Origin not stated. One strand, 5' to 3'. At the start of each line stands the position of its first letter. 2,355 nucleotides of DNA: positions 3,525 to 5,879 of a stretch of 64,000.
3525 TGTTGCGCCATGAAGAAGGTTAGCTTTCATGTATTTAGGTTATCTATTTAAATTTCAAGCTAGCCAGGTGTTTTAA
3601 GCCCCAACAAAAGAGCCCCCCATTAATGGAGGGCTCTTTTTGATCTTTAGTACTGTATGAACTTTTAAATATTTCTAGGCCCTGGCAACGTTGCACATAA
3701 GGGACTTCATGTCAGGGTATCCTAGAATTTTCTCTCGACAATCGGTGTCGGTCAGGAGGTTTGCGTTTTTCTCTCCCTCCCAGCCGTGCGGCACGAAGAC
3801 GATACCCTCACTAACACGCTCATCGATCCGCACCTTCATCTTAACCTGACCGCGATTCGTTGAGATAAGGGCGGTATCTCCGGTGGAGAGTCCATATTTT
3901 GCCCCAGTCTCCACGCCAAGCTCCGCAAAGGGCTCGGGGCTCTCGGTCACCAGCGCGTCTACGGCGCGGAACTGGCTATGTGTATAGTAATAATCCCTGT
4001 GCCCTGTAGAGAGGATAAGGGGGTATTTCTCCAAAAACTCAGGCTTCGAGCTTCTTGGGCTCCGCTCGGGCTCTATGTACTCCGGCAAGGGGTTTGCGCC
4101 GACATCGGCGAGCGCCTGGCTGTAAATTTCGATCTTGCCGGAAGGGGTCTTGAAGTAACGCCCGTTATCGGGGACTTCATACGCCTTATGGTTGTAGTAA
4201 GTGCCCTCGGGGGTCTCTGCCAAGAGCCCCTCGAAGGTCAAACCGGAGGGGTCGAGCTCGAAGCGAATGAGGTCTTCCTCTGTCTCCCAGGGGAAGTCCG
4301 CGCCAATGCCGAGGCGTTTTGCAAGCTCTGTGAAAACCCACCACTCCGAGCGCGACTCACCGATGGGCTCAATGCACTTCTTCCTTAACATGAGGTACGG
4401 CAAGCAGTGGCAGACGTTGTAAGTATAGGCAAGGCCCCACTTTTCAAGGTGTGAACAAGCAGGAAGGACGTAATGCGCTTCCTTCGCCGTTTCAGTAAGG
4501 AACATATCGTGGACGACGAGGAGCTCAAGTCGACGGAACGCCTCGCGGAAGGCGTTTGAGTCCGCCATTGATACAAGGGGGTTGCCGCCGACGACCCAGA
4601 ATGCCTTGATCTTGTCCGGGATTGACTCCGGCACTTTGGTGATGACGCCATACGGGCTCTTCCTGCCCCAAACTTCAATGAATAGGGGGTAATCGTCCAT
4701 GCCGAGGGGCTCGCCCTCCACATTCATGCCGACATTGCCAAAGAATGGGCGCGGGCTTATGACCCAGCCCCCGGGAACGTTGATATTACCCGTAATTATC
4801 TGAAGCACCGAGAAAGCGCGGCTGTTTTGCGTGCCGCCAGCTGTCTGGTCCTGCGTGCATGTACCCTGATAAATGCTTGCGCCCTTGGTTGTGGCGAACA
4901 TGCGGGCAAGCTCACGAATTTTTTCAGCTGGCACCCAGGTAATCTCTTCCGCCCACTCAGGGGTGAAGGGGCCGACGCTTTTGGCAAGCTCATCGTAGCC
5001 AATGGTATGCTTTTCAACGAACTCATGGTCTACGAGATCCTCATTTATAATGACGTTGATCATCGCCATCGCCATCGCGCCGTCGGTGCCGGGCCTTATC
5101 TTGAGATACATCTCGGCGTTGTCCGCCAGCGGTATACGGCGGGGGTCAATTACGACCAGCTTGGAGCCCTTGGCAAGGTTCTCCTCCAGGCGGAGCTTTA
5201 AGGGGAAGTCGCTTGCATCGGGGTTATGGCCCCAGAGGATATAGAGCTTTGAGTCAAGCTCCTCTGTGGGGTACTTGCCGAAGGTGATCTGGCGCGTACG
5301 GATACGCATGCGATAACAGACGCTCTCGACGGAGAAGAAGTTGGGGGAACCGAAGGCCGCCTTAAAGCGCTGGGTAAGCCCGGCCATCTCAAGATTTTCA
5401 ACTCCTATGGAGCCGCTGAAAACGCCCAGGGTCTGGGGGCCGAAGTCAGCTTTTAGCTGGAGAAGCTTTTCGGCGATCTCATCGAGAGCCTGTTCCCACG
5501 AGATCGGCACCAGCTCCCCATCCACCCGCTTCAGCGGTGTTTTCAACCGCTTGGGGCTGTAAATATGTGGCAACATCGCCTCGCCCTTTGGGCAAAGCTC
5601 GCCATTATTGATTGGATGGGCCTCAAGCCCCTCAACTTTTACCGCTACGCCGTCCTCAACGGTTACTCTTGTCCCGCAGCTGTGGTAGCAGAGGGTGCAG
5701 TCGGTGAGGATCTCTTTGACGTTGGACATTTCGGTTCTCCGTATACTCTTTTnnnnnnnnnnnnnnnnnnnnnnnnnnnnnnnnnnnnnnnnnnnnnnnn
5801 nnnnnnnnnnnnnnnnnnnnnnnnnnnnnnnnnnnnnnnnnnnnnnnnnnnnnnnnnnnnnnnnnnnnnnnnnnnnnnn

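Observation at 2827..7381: Acyl-CoA ligase co-transcribed with a lone cytoplasmic bis-MGD-type molybdoenzyme, next to mobA: candidate aryl-CoA (de)hydroxylase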

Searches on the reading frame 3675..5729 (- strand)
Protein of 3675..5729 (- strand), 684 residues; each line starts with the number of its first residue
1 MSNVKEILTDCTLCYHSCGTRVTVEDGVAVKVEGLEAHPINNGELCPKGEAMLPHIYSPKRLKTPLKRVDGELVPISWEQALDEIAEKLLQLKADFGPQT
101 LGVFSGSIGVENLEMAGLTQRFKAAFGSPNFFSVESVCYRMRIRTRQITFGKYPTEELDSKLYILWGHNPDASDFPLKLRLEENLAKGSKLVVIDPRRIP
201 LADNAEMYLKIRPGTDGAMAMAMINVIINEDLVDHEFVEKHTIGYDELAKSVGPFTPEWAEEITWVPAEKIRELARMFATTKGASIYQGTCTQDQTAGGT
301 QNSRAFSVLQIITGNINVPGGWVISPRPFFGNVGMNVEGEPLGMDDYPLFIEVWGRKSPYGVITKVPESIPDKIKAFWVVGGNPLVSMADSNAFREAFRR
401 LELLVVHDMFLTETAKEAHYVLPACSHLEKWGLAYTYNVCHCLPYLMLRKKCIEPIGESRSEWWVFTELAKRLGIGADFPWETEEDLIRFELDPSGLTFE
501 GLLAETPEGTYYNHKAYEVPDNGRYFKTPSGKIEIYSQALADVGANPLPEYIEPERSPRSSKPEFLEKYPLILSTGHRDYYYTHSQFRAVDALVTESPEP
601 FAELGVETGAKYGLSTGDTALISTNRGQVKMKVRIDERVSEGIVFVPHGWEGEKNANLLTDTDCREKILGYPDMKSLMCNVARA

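Call 6: search_protein_families(library=pfam, proteins=[window:3675-5729:-])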
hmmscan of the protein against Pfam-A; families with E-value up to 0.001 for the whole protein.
window:3675-5729:- (684 aa): 3 families
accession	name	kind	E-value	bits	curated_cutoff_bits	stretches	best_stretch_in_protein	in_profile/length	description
PF00384.28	Molybdopterin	-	6e-48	164.1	24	1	61-472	1-353/353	Molybdopterin oxidoreductase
PF01568.27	Molydop_binding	-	4.4e-19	69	26.8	1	571-666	1-98/110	Molydopterin dinucleotide binding domain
PF04879.21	Molybdop_Fe4S4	-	6.9e-12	45.6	22.7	1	6-58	3-55/55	Molybdopterin oxidoreductase Fe4S4 domain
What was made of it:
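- Checked: MopB 3675-5729(-), 684 aa, Pfam Molybdop_Fe4S4 + Molybdopterin + Molydop_binding (call 6).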

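Call 7: search_protein_families(library=ncbifam, proteins=[window:3675-5729:-])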
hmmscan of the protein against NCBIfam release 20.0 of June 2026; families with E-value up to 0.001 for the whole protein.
window:3675-5729:- (684 aa): 27 families (the best 25 are shown)
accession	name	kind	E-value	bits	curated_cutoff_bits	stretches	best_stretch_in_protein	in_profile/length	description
TIGR01591.1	Fdh-alpha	equivalog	2.4e-108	363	666.25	1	10-677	2-668/672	formate dehydrogenase subunit alpha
NF012032.0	PRK15488.1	equivalog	1.8e-83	280.9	694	2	4-322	41-361/759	thiosulfate reductase PhsA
TIGR02166.1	dmsA_ynfE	subfamily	1.5e-78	264.7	777.7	1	10-650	48-753/794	DMSO/selenate family reductase complex A subunit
NF047855.1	AssmNtatRedNasC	equivalog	2e-78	264.3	1100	2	5-317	19-337/708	assimilatory nitrate reductase catalytic subunit NasC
TIGR03479.1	DMSO_red_II_alp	subfamily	3e-55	187.7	984.75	3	8-242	60-307/913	molybdopterin-dependent oxidoreductase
NF011566.1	PRK14990.1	exception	3.5e-55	187.4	1600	1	4-657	56-779/814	dimethylsulfoxide reductase subunit A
TIGR00509.1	bisC_fam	subfamily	1.4e-54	185.6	1017.55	3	185-321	201-342/772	molybdopterin guanine dinucleotide-containing S/N-oxide reductase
NF041884.1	selenate_YnfF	exception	6.4e-49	166.6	1650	3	6-248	45-305/798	selenate/tellurate reductase subunit YnfF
NF041885.1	selenate_YnfE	exception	9.4e-49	165.9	1675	2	14-321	57-403/805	selenate/tellurate reductase subunit YnfE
NF041323.1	Nitr_red_NasA_Halo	equivalog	5.2e-47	160.8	1000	2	14-318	3-307/673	assimilatory nitrate reductase NasA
NF011682.0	PRK15102.1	equivalog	2.3e-38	131.8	909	3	184-323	252-397/829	trimethylamine-N-oxide reductase TorA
NF041513.1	formate_DH_Act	exception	2.9e-37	128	1400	3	11-242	47-295/1067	formate dehydrogenase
TIGR01706.1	NAPA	equivalog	1.8e-36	125.8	930.55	3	10-242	46-291/830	periplasmic nitrate reductase subunit alpha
TIGR01553.1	formate-DH-alph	equivalog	2.8e-36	124.7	814.2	2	160-243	222-305/1009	formate dehydrogenase-N subunit alpha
NF010055.0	PRK13532.1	equivalog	1e-35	123.2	904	3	10-242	46-291/830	nitrate reductase catalytic subunit NapA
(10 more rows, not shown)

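Call 9: search_solved_structures(query=window:3675-5729:-, max_evalue=1e-10)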
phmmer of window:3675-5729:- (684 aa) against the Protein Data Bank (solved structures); distinct sequences matched with E-value up to 1e-10: 47.
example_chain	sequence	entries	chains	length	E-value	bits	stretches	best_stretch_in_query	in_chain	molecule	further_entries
7qv7_S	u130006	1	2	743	2.2e-85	290.5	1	5-674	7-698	Hydrogen dependent carbon dioxide reductase subunit FdhF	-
2e7z_A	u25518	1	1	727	8e-82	278.7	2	11-316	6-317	Acetylene hydratase Ahy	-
2vpw_A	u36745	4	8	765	7.1e-77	262.3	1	3-651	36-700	THIOSULFATE REDUCTASE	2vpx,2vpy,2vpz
9t1s_L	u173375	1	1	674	3.1e-72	247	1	7-662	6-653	formate dehydrogenase (coenzyme F420)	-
7vw6_A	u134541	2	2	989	1.8e-64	221.4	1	5-662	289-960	Formate dehydrogenase | Tungsten-containing formate dehydrogenase alpha subunit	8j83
7e5z_A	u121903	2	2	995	1.8e-64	221.3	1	5-662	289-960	Formate dehydrogenase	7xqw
7bkb_D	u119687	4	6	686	1.6e-63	218.2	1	4-662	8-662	Formate dehydrogenase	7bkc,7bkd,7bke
1aa6_A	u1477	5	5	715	4.3e-59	203.6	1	5-479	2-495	FORMATE DEHYDROGENASE H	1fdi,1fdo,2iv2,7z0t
8rqz_C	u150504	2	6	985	3e-51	177.6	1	3-664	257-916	Probable oxidoreductase YjgC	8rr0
9gzq_A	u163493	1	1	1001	3.2e-51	177.6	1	3-664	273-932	Probable oxidoreductase YjgC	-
9vap_A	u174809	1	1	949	5.3e-49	170.2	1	9-326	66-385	Formate dehydrogenase molybdopterin-binding subunit FdhA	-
9wxb_B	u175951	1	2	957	4.1e-47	164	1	5-476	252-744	Formate dehydrogenase alpha subunit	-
1dmr_A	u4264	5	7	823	6.3e-46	160.1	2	369-650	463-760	DMSO REDUCTASE | Dimethyl sulfoxide/trimethylamine N-oxide reductase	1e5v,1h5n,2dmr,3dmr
1e60_A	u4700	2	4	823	6.3e-46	160.1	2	369-650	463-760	Dimethyl sulfoxide/trimethylamine N-oxide reductase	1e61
1dms_A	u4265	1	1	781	7.4e-46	159.8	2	369-651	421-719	DMSO REDUCTASE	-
6tg9_A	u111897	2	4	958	2.2e-44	155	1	5-677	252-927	Formate dehydrogenase subunit alpha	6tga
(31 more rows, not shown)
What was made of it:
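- Closest known: Cytoplasmic formate dehydrogenases. Same: The best sequence-profile hits: TIGR01591 at 363 bits and 7qv7 at 2.2e-85 (calls 7, 9).
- The sequence is roughly equidistant from FdhF, PsrA/PhsA, DmsA and NasC models (calls 7, 9).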

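Call 15: find_homologous_proteins(query=window:3675-5729:-, max_evalue=1e-30)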
Query window:3675-5729:- (684 aa): 5893 proteins with E <= 1e-30 among 8000 candidates; the best 120 are listed.
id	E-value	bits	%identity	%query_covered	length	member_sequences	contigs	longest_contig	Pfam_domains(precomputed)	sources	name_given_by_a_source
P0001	0.0e+0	1604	100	100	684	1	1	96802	PF00384.28,PF01568.28,PF04879.22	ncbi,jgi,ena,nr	ncbi:MAG: molybdopterin oxidoreductase [Deltaproteobacteria bacterium]|nr:MAG: molybdopterin oxidore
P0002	0.0e+0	1378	84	100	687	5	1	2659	PF00384.28,PF01568.28,PF04879.22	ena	-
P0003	0.0e+0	1331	82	100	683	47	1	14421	PF00384.28,PF01568.28,PF04879.22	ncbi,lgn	-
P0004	0.0e+0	1320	81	100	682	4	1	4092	PF00384.28,PF01568.28,PF04879.22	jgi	jgi:formate dehydrogenase (coenzyme F420) alpha subunit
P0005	0.0e+0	1319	81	100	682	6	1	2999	PF00384.28,PF01568.28,PF04879.22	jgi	jgi:anaerobic selenocysteine-containing dehydrogenase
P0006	0.0e+0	1318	81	100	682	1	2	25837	PF00384.28,PF01568.28,PF04879.22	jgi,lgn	jgi:anaerobic selenocysteine-containing dehydrogenase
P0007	0.0e+0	1317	81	99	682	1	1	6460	PF00384.28,PF01568.28,PF04879.22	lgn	-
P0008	0.0e+0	1317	81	100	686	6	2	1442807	PF00384.28,PF01568.28,PF04879.22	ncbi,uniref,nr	ncbi:molybdopterin-containing oxidoreductase family protein [Geotalea toluenoxydans]|uniref:molybdop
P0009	0.0e+0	1304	81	99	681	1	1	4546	PF00384.28,PF01568.28,PF04879.22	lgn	-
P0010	0.0e+0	1294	81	99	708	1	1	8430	PF00384.28,PF01568.28,PF04879.22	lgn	-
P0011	0.0e+0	1286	80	100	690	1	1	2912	PF00384.28,PF01568.28,PF04879.22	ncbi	-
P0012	0.0e+0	1278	79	100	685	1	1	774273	PF00384.28,PF01568.28,PF04879.22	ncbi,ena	-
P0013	0.0e+0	1275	79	99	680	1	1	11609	PF00384.28,PF01568.28,PF04879.22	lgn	-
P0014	0.0e+0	1268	79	99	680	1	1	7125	PF00384.28,PF01568.28,PF04879.22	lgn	-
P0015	0.0e+0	1268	79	100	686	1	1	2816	PF00384.28,PF01568.28,PF04879.22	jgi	jgi:formate dehydrogenase (coenzyme F420) alpha subunit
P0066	0.0e+0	1199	74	100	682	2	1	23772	PF00384.28,PF01568.28,PF04879.22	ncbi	ncbi:molybdopterin-containing oxidoreductase family protein [Desulfocastanea catecholica]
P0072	0.0e+0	1193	74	99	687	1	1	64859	PF00384.28,PF01568.28,PF04879.22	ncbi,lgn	-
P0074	0.0e+0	1191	74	100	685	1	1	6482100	PF00384.28,PF01568.28,PF04879.22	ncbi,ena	-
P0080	0.0e+0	1187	72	100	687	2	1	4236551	PF00384.28,PF01568.28,PF04879.22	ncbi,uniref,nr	ncbi:molybdopterin-containing oxidoreductase family protein [Deferrisoma camini]|uniref:molybdopteri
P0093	0.0e+0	1181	73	100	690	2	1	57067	PF00384.28,PF01568.28,PF04879.22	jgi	-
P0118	0.0e+0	1172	71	100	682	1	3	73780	PF00384.28,PF01568.28,PF04879.22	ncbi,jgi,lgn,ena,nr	ncbi:MAG: molybdopterin-dependent oxidoreductase [Deltaproteobacteria bacterium]|nr:molybdopterin-de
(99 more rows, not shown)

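Call 16: find_related_loci(query=window:3675-5729:-, collection=genome_contigs, flank=10000)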
Query window:3675-5729:- (684 aa) in genome_contigs; peptide patterns used: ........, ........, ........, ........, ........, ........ (x = any residue, [..] = any of these).
599 stretches matched a pattern (row limit reached: there are more); 493 encode a relative of the query (tblastn E <= 1e-3); the best 80 are kept; 78 distinct loci.
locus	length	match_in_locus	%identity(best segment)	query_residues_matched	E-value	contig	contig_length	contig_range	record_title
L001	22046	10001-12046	85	2-684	0e+0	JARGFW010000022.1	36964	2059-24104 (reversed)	MAG: Deferrisomatales bacterium isolate C14-16 NODE_498_length_36964_cov_7.579398, whole genome shotgun sequence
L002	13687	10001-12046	82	1-684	0e+0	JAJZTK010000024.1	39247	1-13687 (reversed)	MAG: Deltaproteobacteria bacterium isolate SKS3.bin71 NODE_1424_length_39247_cov_1.868482, whole genome shotgun sequence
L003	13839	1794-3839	81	1-684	0e+0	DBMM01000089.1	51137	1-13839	MAG TPA_asm: Geobacter sp. UBA698 UBA698_contig_253, whole genome shotgun sequence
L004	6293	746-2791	80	1-684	0e+0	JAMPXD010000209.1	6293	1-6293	MAG: Geobacteraceae bacterium isolate R2F_R2FSRR_metabat.21 R2F_C7581, whole genome shotgun sequence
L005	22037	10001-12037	75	1-681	0e+0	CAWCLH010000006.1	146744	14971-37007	MAG: uncultured Actinomycetota bacterium isolate MFD01721.bin.2.195 genome assembly, contig: contig_46872, whole genome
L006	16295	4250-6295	75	1-684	0e+0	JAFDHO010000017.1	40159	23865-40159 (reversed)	MAG: Deltaproteobacteria bacterium isolate Meg22_1214_Bin_272 Meg22_1214_Bin_272_scaffold_2076, whole genome shotgun seq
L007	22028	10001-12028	74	6-683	0e+0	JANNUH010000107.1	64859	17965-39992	MAG: Desulfobacterales bacterium isolate SOY_30_metabat_237 SOY_30_k141_908583, whole genome shotgun sequence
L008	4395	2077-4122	73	1-684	0e+0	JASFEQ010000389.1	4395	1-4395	MAG: Desulfobacteraceae bacterium isolate D0606M12metaG_Bin_56 D0606M12metaG_FD_scaffold_7690_c1, whole genome shotgun s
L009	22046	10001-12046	71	1-684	0e+0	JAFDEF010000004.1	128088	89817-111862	MAG: Deltaproteobacteria bacterium isolate Meg19_1012_Bin_503 Meg19_1012_Bin_503_scaffold_88, whole genome shotgun seque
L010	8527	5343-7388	73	1-684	0e+0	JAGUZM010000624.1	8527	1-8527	MAG: Deltaproteobacteria bacterium isolate DeMMO6_18 c_000000022671, whole genome shotgun sequence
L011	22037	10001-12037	72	2-683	0e+0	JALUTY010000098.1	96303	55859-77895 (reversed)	MAG: bacterium isolate 128-326_maxbin2_scaf2bin.054 128-326_scaffold_64_c1, whole genome shotgun sequence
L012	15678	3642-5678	72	2-683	0e+0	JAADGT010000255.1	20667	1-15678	MAG: Deltaproteobacteria bacterium isolate M_MetaBat.128 contig-127_3620, whole genome shotgun sequence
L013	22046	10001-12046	71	1-684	0e+0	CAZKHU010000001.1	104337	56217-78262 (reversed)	MAG TPA_asm: uncultured Syntrophus sp. isolate binchicken_co220_86 genome assembly, contig: NODE_72_length_104337_cov_9.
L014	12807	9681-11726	68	1-684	0e+0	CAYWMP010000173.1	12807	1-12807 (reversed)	MAG TPA_asm: uncultured Desulfobacteraceae bacterium isolate SRP167671_co1_137 genome assembly, contig: NODE_5752_length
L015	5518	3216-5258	69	1-684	0e+0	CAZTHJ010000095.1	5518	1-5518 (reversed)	MAG TPA_asm: uncultured Dehalococcoidales bacterium isolate SRP080215_co1_65 genome assembly, contig: NODE_26699_length_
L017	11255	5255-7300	68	1-684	0e+0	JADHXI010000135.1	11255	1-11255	MAG: Desulfobacteraceae bacterium isolate BS750m-G49 BS-750m-C10643, whole genome shotgun sequence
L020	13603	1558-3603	67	1-684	0e+0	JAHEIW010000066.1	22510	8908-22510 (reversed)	MAG: Deltaproteobacteria bacterium isolate Ww513 NODE_4851_length_22510_cov_25.701505, whole genome shotgun sequence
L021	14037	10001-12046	66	1-684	0e+0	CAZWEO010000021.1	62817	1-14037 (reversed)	MAG TPA_asm: uncultured Desulfobacterales bacterium isolate SRP077602_co5_466 genome assembly, contig: NODE_2085_length_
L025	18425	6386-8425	66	1-684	0e+0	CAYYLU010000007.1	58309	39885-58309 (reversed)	MAG TPA_asm: uncultured Syntrophus sp. isolate SRP192927_co7_524 genome assembly, contig: NODE_709_length_58309_cov_9.31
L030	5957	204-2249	57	2-684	0e+0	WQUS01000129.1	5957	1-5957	MAG: Bacillota bacterium isolate Cu122P5bin5 JGI20166J26741_11262227, whole genome shotgun sequence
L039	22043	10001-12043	74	1-683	0e+0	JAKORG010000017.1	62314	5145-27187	MAG: Deltaproteobacteria bacterium isolate all_maxbin.269 k201_277991, whole genome shotgun sequence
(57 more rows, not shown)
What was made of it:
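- The nearest genome hits are 57-85% identical, with a further group at 41-48% and other MopBs at about 31-36% (calls 15, 16).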
